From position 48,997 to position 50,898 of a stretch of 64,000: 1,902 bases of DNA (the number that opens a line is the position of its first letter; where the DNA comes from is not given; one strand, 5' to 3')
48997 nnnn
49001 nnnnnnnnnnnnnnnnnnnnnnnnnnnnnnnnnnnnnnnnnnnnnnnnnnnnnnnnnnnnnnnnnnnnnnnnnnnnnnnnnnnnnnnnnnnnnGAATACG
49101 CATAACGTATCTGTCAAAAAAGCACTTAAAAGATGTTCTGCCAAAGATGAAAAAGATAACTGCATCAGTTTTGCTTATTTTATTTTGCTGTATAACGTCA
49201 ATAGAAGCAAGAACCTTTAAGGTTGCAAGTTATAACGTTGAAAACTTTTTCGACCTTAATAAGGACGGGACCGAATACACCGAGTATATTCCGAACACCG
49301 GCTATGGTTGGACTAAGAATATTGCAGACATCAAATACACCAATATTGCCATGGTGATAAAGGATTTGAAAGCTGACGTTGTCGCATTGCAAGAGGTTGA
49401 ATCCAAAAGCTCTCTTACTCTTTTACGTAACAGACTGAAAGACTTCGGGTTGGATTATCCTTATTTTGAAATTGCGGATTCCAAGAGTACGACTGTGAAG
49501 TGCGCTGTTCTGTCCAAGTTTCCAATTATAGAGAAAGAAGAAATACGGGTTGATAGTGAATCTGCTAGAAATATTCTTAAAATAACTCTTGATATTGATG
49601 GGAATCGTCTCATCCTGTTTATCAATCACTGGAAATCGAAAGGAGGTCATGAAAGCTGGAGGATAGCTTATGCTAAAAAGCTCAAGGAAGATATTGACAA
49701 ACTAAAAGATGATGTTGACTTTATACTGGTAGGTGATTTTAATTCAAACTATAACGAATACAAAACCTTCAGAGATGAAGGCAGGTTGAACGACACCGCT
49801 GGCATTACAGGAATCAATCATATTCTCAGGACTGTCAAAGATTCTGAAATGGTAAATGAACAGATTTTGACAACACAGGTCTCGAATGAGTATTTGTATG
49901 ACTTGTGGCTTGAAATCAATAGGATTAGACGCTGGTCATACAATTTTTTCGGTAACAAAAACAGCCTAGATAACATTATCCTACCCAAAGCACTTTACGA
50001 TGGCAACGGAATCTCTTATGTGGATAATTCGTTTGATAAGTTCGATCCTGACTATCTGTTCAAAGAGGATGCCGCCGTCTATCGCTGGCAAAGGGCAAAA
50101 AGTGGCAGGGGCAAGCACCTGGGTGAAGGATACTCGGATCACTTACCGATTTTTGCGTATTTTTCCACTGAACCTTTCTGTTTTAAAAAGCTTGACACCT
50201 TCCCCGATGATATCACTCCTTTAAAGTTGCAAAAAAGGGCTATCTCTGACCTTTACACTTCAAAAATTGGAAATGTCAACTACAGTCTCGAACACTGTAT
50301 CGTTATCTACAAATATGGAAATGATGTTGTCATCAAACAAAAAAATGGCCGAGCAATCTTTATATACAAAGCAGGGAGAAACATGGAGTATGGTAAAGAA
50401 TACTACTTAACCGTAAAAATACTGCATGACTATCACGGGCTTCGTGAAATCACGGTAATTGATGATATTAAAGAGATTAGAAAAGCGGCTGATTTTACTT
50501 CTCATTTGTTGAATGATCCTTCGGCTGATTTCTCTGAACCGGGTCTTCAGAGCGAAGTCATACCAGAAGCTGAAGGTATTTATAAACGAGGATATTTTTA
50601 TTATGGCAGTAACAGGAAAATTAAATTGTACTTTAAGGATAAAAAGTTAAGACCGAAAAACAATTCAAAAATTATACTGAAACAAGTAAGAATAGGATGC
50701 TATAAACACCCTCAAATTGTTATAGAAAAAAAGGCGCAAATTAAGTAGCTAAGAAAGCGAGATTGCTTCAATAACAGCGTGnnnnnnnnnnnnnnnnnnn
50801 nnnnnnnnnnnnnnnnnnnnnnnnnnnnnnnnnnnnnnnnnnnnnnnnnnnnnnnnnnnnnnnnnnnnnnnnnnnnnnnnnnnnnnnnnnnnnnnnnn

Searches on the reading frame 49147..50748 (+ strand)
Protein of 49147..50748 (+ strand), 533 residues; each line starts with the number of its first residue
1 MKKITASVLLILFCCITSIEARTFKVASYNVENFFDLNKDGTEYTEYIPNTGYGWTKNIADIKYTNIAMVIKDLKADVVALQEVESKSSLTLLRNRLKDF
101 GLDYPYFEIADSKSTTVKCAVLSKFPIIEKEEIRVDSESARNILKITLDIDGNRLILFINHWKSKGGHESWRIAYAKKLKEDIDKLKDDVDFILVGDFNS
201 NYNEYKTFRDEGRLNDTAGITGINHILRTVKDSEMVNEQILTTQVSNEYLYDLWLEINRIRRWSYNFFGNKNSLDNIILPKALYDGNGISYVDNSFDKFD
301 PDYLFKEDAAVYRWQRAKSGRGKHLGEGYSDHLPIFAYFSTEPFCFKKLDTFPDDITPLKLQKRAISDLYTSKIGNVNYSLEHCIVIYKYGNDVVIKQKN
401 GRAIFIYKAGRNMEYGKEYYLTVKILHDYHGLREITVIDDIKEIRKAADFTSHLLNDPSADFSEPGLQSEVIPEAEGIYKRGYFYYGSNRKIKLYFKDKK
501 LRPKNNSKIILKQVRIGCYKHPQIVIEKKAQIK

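Call 4: search_protein_families(library=pfam, proteins=[window:49147-50748:+], max_evalue=1)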
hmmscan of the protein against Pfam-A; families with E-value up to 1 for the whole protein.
window:49147-50748:+ (533 aa): 4 families
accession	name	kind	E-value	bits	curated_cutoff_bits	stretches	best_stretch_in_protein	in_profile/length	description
PF19580.5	Exo_endo_phos_3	-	2.4e-22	79.8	27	1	26-339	2-309/311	Endonuclease/Exonuclease/phosphatase family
PF03372.29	Exo_endo_phos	-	6.7e-13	49.3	24.5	1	61-242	16-174/225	Endonuclease/Exonuclease/phosphatase family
PF23226.1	Exo_endo_phos_PGAP2IP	-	3.6e-06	26.9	27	1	66-216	25-178/239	PGAP2IP, C-terminal nuclease-like domain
PF14615.11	Rsa3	-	0.06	13.4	27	0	439-455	15-31/46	Ribosome-assembly protein 3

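Call 5: search_protein_families(library=ncbifam, proteins=[window:49147-50748:+], max_evalue=1)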
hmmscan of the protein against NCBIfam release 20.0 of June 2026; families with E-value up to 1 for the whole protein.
window:49147-50748:+ (533 aa): 5 families
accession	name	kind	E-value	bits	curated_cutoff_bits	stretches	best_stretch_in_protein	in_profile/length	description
NF033681.1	ExeM_NucH_DNase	subfamily_domain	5.1e-13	48.7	300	1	21-283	233-494/546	ExeM/NucH family extracellular endonuclease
NF033680.1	exonuc_ExeM-GG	exception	0.0051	14.9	1300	1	24-86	470-538/884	extracellular exonuclease ExeM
NF045851.1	mem_nucl_MnuA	subfamily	0.0067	16.4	185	1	58-100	15-59/317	MnuA family membrane nuclease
TIGR02198.1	rfaE_dom_I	equivalog_domain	0.011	14.9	345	1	65-143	51-125/315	D-glycero-beta-D-manno-heptose-7-phosphate kinase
NF011787.0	PRK15251.1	equivalog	0.051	12.7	189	1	104-205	105-200/271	cytolethal distending toxin subunit B family protein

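Call 6: search_protein_families(library=padloc, proteins=[window:49147-50748:+], max_evalue=1)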
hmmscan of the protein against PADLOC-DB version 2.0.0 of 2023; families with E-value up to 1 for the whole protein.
window:49147-50748:+ (533 aa): 0 families

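Call 40: find_related_loci(query=window:49147-50748:+, collection=metagenome_contigs, flank=6000)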
Query window:49147-50748:+ (533 aa) in metagenome_contigs; peptide patterns used: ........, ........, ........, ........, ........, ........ (x = any residue, [..] = any of these).
600 stretches matched a pattern (row limit reached: there are more); 442 encode a relative of the query (tblastn E <= 1e-3); the best 80 are kept; 80 distinct loci.
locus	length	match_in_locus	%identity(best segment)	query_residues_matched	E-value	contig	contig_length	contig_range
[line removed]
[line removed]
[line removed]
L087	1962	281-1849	69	10-533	0e+0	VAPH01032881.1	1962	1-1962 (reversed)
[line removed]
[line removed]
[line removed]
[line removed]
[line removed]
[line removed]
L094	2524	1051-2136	76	1-363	0e+0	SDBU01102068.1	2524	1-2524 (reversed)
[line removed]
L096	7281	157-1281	73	1-372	0e+0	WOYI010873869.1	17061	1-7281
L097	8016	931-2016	75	1-363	0e+0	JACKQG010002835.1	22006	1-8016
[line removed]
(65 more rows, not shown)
